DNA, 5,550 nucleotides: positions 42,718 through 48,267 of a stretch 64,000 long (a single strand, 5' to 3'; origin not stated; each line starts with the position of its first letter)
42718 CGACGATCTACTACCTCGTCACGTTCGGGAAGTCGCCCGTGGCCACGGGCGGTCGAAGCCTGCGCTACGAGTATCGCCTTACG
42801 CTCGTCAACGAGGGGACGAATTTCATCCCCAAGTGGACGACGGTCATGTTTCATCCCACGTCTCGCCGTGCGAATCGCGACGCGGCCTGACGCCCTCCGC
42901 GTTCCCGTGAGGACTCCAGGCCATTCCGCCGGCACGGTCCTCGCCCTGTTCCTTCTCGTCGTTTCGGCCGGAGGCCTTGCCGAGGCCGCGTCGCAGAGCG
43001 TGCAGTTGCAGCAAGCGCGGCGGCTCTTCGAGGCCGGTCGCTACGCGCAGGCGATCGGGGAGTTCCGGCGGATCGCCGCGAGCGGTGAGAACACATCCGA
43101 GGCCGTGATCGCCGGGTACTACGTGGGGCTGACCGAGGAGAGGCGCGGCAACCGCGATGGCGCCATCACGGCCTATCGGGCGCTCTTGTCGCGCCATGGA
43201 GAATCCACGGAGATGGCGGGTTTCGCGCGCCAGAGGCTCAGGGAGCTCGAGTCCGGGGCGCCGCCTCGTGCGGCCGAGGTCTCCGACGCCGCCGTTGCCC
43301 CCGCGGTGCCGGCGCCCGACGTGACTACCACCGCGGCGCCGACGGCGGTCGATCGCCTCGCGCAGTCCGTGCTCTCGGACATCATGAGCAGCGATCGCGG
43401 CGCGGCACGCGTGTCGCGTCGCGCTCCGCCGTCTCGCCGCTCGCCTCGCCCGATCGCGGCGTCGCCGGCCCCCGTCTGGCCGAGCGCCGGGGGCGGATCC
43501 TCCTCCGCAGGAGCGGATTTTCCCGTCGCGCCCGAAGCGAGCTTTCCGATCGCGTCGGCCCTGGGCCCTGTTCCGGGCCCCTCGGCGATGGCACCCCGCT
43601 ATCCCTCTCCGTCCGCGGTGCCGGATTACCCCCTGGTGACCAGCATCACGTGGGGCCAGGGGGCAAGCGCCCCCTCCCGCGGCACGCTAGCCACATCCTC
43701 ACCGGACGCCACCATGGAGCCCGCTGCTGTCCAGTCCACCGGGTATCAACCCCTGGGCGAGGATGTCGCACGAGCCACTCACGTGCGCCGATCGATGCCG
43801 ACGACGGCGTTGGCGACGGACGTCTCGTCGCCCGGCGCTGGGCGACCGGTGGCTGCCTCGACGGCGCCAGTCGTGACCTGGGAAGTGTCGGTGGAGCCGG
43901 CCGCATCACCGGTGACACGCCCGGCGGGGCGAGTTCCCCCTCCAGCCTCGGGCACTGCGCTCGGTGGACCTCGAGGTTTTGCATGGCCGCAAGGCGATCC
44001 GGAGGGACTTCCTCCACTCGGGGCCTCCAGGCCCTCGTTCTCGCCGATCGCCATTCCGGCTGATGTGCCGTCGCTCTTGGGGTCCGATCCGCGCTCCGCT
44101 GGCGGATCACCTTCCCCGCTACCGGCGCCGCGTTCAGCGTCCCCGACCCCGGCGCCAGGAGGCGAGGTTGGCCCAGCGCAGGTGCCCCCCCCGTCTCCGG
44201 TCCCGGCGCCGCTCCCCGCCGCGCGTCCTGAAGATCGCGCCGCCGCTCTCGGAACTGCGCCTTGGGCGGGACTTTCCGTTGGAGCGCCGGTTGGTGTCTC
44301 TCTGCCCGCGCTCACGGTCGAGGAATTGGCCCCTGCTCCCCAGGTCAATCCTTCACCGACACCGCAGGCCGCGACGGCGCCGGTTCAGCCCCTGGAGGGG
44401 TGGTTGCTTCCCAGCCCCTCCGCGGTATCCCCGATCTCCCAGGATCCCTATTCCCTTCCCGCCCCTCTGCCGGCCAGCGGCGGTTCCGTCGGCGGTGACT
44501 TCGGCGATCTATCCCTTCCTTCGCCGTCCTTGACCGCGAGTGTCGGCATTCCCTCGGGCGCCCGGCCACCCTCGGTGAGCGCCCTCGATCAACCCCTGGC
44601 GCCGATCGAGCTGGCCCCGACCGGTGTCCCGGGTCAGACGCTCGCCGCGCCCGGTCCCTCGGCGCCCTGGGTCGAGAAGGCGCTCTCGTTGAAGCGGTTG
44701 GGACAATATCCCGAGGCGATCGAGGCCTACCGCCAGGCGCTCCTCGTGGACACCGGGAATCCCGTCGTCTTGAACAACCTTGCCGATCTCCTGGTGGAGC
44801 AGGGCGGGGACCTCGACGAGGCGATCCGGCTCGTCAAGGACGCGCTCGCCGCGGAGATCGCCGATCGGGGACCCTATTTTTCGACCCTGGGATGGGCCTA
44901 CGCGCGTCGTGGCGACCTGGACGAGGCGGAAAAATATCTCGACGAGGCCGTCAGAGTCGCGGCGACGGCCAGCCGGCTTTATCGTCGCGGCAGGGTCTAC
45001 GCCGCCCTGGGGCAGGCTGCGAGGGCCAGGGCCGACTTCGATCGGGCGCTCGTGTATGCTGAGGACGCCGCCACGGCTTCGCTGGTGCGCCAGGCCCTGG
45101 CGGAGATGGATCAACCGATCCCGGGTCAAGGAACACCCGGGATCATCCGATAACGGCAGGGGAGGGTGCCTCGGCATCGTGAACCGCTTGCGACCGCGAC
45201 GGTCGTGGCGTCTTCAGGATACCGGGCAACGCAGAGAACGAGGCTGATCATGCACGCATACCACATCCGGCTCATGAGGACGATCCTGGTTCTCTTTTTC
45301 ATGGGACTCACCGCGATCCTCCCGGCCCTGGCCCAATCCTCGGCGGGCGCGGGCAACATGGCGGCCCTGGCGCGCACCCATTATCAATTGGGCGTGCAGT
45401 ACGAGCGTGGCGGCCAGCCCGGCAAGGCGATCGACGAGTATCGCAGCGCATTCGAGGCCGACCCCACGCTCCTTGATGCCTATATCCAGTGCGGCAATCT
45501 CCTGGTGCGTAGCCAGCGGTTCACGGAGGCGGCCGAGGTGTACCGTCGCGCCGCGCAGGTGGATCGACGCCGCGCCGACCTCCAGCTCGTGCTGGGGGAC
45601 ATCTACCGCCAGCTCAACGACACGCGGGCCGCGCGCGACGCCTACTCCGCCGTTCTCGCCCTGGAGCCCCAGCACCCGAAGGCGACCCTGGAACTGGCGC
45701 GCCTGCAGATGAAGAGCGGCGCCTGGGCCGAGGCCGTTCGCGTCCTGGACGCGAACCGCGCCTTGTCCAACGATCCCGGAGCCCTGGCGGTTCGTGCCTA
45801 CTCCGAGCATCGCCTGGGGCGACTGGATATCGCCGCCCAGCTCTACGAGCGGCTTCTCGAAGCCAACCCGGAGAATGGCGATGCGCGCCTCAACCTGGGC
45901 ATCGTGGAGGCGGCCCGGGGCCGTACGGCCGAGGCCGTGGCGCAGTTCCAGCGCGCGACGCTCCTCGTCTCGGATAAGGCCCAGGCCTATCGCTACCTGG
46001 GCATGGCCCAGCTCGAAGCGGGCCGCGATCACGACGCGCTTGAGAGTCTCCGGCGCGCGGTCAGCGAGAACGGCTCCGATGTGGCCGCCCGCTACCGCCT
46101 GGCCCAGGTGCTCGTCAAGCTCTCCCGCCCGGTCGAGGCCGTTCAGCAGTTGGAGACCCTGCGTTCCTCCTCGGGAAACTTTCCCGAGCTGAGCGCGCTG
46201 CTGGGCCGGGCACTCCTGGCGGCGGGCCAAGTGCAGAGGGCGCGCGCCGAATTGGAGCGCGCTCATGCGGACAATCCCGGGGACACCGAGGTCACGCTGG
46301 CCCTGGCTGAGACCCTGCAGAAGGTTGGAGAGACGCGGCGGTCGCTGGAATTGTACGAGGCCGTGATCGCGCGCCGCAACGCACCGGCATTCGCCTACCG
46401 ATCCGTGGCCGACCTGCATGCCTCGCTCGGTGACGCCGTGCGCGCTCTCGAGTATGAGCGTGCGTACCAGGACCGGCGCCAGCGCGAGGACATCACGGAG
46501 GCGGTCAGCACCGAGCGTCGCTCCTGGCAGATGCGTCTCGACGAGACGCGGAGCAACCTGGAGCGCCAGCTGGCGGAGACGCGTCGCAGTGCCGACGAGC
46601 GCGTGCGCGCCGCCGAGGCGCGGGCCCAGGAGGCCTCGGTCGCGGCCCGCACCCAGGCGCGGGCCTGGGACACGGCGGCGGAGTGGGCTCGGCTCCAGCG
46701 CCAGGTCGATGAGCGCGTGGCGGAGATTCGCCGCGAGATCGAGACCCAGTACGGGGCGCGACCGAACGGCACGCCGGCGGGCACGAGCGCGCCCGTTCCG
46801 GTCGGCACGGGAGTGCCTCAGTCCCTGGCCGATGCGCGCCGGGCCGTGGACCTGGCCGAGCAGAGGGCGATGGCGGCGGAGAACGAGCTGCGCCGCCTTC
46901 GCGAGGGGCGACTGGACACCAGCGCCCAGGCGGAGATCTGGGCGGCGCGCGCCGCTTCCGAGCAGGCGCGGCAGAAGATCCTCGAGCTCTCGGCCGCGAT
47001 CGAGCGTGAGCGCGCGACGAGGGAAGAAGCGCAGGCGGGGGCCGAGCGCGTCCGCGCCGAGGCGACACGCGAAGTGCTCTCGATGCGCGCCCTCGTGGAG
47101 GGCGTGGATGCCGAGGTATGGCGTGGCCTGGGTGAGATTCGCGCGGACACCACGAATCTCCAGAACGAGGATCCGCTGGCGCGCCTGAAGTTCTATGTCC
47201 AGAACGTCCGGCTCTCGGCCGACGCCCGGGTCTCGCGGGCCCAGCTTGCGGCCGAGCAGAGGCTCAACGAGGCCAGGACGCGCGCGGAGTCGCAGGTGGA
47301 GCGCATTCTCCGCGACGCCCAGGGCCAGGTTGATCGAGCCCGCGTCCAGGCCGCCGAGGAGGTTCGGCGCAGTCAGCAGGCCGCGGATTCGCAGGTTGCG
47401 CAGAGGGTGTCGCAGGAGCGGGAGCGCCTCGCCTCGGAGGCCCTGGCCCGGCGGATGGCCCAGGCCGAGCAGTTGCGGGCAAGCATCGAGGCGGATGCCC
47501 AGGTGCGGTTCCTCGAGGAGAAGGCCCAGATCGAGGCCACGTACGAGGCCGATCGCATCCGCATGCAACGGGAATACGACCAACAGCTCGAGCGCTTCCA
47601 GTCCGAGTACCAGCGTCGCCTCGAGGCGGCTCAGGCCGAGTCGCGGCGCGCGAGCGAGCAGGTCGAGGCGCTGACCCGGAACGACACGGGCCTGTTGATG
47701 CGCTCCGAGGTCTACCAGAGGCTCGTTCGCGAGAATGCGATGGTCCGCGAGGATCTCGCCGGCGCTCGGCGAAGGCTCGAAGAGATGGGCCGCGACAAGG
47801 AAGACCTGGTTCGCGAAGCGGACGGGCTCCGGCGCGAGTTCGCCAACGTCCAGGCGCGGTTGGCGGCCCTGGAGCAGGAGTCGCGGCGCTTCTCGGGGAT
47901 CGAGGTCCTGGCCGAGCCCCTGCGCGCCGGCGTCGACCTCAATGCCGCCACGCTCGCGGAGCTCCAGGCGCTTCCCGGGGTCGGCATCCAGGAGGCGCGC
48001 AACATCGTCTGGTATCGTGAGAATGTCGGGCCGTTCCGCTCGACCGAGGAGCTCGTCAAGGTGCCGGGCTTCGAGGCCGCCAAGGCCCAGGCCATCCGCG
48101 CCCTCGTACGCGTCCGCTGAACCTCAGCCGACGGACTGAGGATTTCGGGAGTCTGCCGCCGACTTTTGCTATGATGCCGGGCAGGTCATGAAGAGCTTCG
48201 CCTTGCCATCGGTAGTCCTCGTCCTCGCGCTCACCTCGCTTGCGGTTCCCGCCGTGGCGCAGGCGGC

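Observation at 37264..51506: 14-kb co-directional block: degenerate c-di-GMP-sensing secretion ATPase + TPR scaffolds + OMP-TPR fusion + two ComEA-HhH coiled-coil proteins + lipoprotein + ankyrin. Candidate undescribed envelope / extracellular-DNA module.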

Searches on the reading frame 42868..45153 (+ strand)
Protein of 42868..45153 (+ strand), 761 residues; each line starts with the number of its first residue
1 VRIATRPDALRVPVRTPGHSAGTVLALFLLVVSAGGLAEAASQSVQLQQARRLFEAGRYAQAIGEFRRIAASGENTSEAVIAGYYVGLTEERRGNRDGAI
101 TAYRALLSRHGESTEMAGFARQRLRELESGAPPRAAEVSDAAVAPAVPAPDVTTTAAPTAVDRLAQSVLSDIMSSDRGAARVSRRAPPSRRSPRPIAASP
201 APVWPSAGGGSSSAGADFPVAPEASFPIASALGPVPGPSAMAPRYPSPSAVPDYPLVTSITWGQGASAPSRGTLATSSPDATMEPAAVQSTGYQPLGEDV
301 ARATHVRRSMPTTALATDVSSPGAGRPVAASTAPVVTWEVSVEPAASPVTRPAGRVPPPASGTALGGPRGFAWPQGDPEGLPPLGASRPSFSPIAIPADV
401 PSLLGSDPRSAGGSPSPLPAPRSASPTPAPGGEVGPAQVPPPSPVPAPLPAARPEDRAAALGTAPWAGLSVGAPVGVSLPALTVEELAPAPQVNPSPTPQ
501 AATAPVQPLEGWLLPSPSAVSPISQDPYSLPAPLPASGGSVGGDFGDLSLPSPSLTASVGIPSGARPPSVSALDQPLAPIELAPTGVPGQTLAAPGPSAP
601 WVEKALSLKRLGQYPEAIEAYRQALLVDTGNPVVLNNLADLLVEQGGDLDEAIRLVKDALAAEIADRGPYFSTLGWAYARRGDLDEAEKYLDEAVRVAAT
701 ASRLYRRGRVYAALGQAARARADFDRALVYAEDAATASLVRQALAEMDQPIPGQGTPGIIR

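Call 4: search_protein_families(library=pfam, proteins=[window:42868-45153:+], max_evalue=0.01)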
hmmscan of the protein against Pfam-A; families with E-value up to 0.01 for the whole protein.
window:42868-45153:+ (761 aa): 18 families
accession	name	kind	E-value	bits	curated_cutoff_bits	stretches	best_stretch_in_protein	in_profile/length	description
PF07719.23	TPR_2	-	3e-20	71.1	27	3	671-696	4-29/34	Tetratricopeptide repeat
PF13432.12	TPR_16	-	1.5e-15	57.8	32.7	3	603-662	2-60/65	Tetratricopeptide repeat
PF13428.12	TPR_14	-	1.7e-15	56.4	23.5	1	600-641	3-44/44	Tetratricopeptide repeat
PF13181.12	TPR_8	-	4.6e-14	51.7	25.7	0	673-698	6-31/34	Tetratricopeptide repeat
PF00515.34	TPR_1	-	4.4e-13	48.9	27.8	2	601-628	4-31/34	Tetratricopeptide repeat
PF13424.12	TPR_12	-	1.4e-12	48.1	30.1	2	601-661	6-73/77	Tetratricopeptide repeat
PF13174.12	TPR_6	-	4.3e-11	43.2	26.3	0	82-113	2-33/33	Tetratricopeptide repeat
PF14559.12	TPR_19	-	1.2e-09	38.8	25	2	612-662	5-54/68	Tetratricopeptide repeat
PF13374.12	TPR_10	-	1.9e-08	34.5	27.5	1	672-698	6-32/42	Tetratricopeptide repeat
PF13431.12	TPR_17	-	2.5e-08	34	24.4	0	620-653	1-33/34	Tetratricopeptide repeat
PF13414.12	TPR_11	-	7.3e-08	32.4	26.8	1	610-646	6-42/42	TPR repeat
PF13176.12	TPR_7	-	2.2e-07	30.9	27.9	0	674-696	5-27/36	Tetratricopeptide repeat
PF24575.1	TPR_Slam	-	5.1e-06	27.3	35.2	0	603-645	52-94/104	Surface lipoprotein assembly modifier, N-terminal TPR repeats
PF13371.12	TPR_9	-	7.2e-06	26.4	35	1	677-745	4-73/73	Tetratricopeptide repeat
PF07721.20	TPR_4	-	0.00038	21.2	27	0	673-688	6-21/26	Tetratricopeptide repeat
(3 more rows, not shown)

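Call 5: search_protein_families(library=ncbifam, proteins=[window:42868-45153:+], max_evalue=0.01)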
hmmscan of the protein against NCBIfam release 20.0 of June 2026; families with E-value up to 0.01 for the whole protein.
window:42868-45153:+ (761 aa): 13 families
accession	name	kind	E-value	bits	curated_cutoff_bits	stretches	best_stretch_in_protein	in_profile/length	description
TIGR02521.1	type_IV_pilW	equivalog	5.3e-10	39.3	154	2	674-735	37-99/234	type IV pilus biogenesis/stability protein PilW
TIGR02917.1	PEP_TPR_lipo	equivalog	1e-09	36.9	312.2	1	611-727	783-897/899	XrtA/PEP-CTERM system TPR-repeat protein PrsT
NF040959.1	MamA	equivalog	2.6e-09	36.8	200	1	666-741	35-111/204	magnetosome protein MamA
NF033762.1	social_mot_Tgl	equivalog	2.2e-07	30.5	225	1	614-737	82-206/252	social motility TPR repeat lipoprotein Tgl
TIGR02552.1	LcrH_SycD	equivalog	2.4e-07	30.5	104.8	0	670-746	54-132/136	SycD/LcrH family type III secretion system chaperone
TIGR02795.1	tol_pal_ybgF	equivalog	6.2e-07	30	90.1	1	45-115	4-74/119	tol-pal system protein YbgF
TIGR00540.1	TPR_hemY_coli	hypoth_equivalog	3e-06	26.3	142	1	606-722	269-380/385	heme biosynthesis-associated TPR protein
NF053607.1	CHU_0125_OmpA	equivalog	1.7e-05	23.5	620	0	37-125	14-98/639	CHU_0125 family OmpA-like outer membrane integrity protein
NF002725.1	PRK02603.1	equivalog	3.7e-05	23.8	143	0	645-736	47-141/173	photosystem I assembly protein Ycf3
NF033920.0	C39_PA2778_fam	equivalog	0.0018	17.7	150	0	610-662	202-253/255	PA2778 family cysteine peptidase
NF052415.1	T3SS_chap_SctY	equivalog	0.0036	17.8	70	1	634-728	8-104/106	type III secretion apparatus assembly chaperone SctY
NF052312.1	T9SS_PorW_SprE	equivalog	0.0036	16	250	0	668-728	179-243/716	type IX secretion system periplasmic lipoprotein PorW/SprE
NF008391.2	PRK11189.1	equivalog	0.0088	15.6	250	0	699-735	63-99/297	lipoprotein NlpI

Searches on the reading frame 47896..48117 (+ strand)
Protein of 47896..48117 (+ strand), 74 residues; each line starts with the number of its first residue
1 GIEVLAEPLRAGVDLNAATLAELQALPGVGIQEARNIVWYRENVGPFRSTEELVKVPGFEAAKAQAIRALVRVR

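Call 34: search_solved_structures(query=window:47896-48117:+, max_evalue=0.01, show_alignments=3)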
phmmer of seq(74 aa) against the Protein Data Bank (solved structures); distinct sequences matched with E-value up to 0.01: 10.
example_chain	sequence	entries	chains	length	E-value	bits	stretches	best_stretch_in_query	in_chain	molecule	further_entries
9yi2_A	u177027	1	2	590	1.3e-17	66.6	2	6-69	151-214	Endonuclease/exonuclease/phosphatase family domain-containing protein 1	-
8dfk_A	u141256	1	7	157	5.1e-08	36.3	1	11-73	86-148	ComE operon protein 1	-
8dss_A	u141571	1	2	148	6.9e-08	35.9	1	13-62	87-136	ComE operon protein 1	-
2duy_A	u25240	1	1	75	1.2e-05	28.8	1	10-72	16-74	Competence protein ComEA-related protein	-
5ol9_A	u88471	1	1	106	0.00011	25.7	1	15-61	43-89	Transcription elongation factor, mitochondrial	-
5ol8_A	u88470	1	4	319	0.00064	23.4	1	15-61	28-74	Transcription elongation factor, mitochondrial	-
9mna_A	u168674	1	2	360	0.0008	23.1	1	15-61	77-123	Transcription elongation factor, mitochondrial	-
2edu_A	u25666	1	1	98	0.00093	22.8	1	11-64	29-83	Kinesin-like protein KIF22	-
2oce_A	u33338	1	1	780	0.0017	22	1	11-58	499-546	Hypothetical protein PA5201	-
3bzc_A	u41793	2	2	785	0.0018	22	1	11-58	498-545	Tex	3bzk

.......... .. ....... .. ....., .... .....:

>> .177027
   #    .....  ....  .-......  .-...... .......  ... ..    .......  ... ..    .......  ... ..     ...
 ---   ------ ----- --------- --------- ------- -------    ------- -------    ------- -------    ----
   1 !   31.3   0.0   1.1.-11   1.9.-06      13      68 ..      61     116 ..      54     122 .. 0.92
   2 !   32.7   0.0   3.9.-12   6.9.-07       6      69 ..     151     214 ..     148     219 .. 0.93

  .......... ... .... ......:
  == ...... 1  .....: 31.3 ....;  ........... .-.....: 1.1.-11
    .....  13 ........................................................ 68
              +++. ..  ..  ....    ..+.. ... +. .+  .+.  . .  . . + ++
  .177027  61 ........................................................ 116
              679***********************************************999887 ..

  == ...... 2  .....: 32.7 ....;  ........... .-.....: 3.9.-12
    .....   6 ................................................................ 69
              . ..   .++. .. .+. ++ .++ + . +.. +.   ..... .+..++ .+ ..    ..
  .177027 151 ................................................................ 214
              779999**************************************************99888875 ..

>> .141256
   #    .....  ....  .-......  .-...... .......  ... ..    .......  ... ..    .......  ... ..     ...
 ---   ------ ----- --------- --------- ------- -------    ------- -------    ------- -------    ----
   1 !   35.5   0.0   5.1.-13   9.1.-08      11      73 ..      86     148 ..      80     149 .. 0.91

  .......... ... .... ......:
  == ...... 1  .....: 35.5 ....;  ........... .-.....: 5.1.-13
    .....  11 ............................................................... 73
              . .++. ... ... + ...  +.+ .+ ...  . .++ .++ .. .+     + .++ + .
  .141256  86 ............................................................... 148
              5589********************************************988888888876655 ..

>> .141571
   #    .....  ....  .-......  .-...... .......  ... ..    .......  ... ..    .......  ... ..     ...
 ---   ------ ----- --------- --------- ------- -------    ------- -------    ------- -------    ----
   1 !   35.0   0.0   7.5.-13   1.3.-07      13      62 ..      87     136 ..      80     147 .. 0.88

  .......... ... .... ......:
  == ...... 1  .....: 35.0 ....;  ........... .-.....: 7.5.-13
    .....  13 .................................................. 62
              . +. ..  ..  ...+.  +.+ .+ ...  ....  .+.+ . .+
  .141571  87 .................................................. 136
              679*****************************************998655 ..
